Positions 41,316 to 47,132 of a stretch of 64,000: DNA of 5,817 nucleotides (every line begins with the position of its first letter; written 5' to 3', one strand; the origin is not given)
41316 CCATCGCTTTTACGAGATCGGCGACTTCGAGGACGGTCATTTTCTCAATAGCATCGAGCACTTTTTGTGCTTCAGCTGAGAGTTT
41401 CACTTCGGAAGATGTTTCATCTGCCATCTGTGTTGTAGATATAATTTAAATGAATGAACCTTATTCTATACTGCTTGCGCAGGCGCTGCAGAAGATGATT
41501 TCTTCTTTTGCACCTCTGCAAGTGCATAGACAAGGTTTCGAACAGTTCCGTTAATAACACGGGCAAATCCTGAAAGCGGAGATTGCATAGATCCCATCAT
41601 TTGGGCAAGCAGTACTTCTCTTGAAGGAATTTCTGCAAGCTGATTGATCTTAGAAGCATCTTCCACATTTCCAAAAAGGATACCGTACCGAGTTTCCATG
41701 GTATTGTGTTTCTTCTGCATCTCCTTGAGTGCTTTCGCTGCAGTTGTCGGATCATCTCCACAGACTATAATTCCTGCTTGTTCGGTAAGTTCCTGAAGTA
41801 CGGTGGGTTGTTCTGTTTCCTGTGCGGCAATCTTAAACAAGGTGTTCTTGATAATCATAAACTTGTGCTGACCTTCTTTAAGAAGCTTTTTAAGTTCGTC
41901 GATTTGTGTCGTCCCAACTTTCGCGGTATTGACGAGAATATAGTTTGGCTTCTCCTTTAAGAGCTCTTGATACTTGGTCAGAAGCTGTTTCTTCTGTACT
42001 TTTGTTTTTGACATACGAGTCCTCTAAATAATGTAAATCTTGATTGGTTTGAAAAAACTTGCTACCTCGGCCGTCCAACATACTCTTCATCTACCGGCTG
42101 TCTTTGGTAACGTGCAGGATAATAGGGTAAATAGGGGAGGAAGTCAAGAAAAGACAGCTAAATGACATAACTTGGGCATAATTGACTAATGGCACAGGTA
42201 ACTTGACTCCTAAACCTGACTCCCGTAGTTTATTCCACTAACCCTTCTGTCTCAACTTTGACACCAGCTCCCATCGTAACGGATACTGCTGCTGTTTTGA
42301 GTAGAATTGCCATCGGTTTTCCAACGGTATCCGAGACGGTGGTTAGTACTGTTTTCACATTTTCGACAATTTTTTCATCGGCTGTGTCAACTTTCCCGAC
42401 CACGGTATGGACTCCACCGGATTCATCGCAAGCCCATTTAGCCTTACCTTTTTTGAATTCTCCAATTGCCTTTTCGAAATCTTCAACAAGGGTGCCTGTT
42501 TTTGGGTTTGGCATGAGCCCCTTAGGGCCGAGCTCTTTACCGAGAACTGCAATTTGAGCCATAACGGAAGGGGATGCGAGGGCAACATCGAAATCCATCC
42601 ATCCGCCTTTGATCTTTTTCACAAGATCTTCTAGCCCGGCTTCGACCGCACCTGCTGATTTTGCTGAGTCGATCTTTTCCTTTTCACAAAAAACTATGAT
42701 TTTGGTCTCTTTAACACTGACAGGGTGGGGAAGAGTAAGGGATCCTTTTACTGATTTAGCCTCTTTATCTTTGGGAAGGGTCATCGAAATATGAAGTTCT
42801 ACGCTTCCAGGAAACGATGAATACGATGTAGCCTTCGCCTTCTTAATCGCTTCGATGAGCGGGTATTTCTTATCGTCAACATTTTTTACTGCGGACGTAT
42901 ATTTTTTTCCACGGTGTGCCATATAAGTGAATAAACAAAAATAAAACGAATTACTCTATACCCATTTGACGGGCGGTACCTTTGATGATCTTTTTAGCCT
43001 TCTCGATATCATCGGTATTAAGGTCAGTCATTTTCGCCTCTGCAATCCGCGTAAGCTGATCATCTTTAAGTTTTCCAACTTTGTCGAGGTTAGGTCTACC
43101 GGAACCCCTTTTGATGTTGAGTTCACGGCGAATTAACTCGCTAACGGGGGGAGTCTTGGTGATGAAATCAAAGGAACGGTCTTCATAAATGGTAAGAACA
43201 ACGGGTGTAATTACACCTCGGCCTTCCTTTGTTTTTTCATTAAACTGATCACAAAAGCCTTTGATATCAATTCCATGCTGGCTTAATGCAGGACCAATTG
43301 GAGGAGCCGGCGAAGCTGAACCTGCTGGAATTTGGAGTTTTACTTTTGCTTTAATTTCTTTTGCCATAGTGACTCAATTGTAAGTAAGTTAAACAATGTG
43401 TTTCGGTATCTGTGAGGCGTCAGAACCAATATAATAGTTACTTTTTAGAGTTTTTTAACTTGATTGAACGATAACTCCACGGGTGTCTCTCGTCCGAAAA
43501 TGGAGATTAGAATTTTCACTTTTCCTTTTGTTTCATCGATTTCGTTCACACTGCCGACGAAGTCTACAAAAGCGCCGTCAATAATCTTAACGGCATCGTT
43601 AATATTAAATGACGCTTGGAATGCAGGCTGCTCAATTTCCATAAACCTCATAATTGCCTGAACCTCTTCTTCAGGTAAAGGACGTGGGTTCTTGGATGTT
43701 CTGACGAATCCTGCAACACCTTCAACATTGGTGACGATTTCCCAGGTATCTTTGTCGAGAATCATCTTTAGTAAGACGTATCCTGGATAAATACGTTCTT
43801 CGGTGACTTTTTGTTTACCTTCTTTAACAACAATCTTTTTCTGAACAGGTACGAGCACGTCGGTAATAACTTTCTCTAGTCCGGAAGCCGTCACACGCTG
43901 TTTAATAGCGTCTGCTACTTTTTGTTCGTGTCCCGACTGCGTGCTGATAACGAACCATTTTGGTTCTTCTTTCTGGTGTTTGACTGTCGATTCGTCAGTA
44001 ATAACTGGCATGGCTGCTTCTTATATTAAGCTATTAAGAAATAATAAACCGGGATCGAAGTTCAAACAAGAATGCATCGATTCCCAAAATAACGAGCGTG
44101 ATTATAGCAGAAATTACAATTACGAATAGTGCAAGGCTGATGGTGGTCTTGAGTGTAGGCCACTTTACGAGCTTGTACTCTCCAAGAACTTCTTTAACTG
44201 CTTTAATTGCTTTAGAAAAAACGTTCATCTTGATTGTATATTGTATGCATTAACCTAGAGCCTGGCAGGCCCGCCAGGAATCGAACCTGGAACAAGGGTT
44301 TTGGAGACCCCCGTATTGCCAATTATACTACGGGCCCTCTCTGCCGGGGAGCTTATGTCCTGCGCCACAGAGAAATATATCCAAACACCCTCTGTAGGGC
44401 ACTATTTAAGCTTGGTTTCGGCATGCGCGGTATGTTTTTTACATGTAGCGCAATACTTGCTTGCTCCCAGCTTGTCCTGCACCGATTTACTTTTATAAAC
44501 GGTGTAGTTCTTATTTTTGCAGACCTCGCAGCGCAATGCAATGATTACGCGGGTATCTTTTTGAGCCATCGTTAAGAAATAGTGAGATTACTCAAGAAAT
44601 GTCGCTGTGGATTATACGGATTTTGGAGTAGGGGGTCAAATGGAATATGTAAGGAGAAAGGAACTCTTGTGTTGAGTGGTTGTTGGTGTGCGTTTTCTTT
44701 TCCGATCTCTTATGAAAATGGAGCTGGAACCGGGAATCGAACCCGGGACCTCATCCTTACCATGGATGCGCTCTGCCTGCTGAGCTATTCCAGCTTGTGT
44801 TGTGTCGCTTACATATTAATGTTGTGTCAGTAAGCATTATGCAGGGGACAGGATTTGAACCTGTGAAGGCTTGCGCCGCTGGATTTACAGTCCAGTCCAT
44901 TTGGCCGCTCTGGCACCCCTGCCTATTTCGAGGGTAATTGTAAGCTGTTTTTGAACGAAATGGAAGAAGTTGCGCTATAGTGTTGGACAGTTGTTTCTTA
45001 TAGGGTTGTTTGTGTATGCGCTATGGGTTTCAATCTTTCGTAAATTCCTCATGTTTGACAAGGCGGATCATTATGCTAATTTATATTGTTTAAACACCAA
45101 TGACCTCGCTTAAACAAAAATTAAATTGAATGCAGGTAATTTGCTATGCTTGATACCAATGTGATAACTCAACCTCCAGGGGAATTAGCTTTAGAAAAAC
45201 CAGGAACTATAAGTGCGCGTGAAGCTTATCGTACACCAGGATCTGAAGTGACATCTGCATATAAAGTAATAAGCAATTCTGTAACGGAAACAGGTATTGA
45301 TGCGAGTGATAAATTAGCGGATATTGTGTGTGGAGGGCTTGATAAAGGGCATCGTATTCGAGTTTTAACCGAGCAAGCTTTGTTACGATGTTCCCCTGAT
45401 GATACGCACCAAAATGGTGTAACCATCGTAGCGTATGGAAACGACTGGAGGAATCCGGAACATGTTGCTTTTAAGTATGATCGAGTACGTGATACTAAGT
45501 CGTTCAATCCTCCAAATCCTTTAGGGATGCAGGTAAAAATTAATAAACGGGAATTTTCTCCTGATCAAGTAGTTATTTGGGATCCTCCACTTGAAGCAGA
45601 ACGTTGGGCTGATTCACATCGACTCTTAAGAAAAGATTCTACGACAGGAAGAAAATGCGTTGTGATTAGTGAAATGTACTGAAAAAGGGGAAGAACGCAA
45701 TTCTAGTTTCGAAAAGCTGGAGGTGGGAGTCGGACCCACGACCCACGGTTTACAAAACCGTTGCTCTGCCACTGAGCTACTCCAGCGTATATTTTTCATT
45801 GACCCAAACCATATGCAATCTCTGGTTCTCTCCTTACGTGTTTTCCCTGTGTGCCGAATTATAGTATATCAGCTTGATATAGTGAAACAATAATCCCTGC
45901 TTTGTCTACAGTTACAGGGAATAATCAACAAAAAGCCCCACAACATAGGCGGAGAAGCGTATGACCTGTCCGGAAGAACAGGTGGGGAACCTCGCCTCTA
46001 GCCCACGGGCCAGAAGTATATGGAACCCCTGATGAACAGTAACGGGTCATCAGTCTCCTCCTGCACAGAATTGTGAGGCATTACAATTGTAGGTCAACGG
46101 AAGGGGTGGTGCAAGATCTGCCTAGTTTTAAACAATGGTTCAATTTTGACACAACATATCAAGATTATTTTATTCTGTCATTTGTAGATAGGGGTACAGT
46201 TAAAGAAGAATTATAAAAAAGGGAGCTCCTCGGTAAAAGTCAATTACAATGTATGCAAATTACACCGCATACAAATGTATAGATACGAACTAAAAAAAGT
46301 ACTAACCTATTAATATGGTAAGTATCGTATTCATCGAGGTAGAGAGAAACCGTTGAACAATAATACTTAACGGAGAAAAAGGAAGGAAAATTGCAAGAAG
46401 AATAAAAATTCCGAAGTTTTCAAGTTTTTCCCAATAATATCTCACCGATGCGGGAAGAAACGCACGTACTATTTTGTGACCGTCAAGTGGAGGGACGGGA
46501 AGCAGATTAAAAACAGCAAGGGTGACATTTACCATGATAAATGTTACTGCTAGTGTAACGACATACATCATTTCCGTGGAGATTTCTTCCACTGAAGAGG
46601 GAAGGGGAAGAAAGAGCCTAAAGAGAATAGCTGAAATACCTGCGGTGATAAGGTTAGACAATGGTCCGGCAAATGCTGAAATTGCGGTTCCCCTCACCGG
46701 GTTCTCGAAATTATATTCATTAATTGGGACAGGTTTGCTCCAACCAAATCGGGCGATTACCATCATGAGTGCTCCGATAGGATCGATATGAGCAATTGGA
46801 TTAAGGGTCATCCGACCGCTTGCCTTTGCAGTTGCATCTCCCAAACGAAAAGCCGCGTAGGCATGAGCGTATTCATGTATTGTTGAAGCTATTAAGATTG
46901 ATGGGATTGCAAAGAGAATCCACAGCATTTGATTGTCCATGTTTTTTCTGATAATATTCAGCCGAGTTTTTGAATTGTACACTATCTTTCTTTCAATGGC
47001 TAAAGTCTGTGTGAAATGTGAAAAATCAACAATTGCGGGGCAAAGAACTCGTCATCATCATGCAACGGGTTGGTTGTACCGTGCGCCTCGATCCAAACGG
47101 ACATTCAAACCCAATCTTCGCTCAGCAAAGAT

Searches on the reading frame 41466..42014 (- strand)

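Call 76: search_protein_families(library=pfam, proteins=[window:41466-42014:-], max_evalue=0.0001)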
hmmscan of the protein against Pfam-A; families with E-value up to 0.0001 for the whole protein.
window:41466-42014:- (182 aa): 1 family
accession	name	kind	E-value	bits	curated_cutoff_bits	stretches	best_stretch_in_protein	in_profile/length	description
PF00466.25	Ribosomal_L10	-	3e-18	66.1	22.8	1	4-101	2-100/100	Ribosomal protein L10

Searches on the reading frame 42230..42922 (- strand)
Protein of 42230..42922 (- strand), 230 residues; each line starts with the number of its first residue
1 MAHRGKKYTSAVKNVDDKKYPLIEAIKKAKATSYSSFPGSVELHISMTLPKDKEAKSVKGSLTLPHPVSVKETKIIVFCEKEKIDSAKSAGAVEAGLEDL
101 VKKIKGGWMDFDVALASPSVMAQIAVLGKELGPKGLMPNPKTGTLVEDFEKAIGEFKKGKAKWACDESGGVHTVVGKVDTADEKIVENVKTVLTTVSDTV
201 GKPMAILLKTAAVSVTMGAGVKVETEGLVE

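Call 76: search_protein_families(library=pfam, proteins=[window:42230-42922:-], max_evalue=0.0001)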
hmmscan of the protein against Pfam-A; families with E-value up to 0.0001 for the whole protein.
window:42230-42922:- (230 aa): 1 family
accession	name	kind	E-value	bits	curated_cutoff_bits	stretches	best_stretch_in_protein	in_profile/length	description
PF00687.26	Ribosomal_L1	-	3.3e-43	148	32.2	1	30-218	2-197/198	Ribosomal protein L1p/L10e family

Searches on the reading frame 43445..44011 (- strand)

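Call 76: search_protein_families(library=pfam, proteins=[window:43445-44011:-], max_evalue=0.0001)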
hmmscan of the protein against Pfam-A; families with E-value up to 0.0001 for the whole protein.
window:43445-44011:- (188 aa): 1 family
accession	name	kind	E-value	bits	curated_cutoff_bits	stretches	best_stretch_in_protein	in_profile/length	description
PF02357.24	NusG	-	6.7e-24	84.7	22.2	1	18-121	2-93/93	Transcription termination factor nusG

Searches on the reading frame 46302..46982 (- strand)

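Call 76: search_protein_families(library=pfam, proteins=[window:46302-46982:-], max_evalue=0.0001)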
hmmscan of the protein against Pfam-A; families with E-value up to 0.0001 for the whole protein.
window:46302-46982:- (226 aa): 1 family
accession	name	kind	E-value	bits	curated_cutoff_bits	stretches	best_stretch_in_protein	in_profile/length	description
PF02163.28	Peptidase_M50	-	1.3e-12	48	27.2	1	27-199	4-218/221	Peptidase family M50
